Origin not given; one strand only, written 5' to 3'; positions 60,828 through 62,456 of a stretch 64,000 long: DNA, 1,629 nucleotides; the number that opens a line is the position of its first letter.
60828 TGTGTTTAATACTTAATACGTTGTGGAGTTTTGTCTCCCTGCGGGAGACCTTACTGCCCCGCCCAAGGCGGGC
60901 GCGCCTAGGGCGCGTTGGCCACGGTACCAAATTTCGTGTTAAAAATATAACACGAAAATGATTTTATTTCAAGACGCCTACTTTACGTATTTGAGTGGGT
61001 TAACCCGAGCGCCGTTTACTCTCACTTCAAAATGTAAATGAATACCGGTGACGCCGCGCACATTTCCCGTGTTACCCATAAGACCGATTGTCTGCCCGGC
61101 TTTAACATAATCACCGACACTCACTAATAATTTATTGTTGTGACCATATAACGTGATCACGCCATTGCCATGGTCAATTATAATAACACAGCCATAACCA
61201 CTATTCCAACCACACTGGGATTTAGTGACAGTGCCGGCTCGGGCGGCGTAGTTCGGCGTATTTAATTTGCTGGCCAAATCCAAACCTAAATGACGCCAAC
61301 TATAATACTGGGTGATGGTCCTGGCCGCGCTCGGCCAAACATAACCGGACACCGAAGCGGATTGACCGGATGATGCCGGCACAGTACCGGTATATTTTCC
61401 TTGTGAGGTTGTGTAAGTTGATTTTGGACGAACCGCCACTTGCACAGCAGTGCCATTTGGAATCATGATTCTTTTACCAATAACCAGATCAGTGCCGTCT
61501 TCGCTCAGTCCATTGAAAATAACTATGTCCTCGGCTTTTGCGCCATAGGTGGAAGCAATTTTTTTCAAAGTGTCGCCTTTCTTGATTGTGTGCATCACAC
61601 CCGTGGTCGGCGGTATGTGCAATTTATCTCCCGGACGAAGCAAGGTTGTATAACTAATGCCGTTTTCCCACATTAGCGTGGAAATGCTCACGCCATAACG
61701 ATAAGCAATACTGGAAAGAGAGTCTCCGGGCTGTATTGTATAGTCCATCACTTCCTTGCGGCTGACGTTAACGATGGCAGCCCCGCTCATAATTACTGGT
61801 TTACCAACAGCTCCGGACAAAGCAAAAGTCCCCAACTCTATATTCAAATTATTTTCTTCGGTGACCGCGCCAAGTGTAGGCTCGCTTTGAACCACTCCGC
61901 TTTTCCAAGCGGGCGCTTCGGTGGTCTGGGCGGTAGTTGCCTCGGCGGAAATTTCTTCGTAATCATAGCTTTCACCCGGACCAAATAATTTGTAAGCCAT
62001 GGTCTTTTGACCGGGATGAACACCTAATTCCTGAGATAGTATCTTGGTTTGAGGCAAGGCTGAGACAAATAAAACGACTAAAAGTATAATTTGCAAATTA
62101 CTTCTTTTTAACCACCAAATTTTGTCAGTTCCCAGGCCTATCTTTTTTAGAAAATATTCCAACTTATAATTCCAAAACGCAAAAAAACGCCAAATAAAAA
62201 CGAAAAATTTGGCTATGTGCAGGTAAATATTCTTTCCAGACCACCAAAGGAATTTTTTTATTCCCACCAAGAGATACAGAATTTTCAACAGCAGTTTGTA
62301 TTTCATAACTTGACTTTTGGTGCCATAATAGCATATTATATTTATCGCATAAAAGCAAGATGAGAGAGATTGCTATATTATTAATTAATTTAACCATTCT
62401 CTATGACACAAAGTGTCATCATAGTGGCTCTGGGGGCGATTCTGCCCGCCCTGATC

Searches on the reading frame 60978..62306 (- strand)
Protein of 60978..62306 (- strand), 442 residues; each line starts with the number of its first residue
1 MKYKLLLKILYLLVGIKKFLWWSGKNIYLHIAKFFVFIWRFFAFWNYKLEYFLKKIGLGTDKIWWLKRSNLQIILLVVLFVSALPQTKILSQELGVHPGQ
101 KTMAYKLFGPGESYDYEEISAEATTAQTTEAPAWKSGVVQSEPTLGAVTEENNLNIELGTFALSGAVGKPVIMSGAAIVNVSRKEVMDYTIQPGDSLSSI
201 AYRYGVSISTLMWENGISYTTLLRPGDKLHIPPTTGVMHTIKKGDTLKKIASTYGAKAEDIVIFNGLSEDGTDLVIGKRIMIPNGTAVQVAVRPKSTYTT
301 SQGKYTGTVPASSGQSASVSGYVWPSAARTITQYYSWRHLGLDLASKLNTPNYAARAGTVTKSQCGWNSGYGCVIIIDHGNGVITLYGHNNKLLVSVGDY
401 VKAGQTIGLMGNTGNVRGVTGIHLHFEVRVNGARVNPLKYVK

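Call 43: search_protein_families(library=pfam, proteins=[window:60978-62306:-], max_evalue=0.0001)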
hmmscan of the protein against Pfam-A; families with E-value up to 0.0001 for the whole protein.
window:60978-62306:- (442 aa): 4 families
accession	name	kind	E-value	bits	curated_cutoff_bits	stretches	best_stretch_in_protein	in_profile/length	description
PF01551.29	Peptidase_M23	-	7.5e-31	106.6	28.7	1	339-437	3-96/96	Peptidase family M23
PF01476.26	LysM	-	2.7e-24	85.3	20.9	2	189-232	1-43/43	LysM domain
PF23473.1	LysM3_LYK4_5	-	1e-07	32.3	29.3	0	188-220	4-36/48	LYK4/5 LysM3 domain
PF23577.1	LysM_RLK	-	2.8e-05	24.5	27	0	189-209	3-22/44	LysM domain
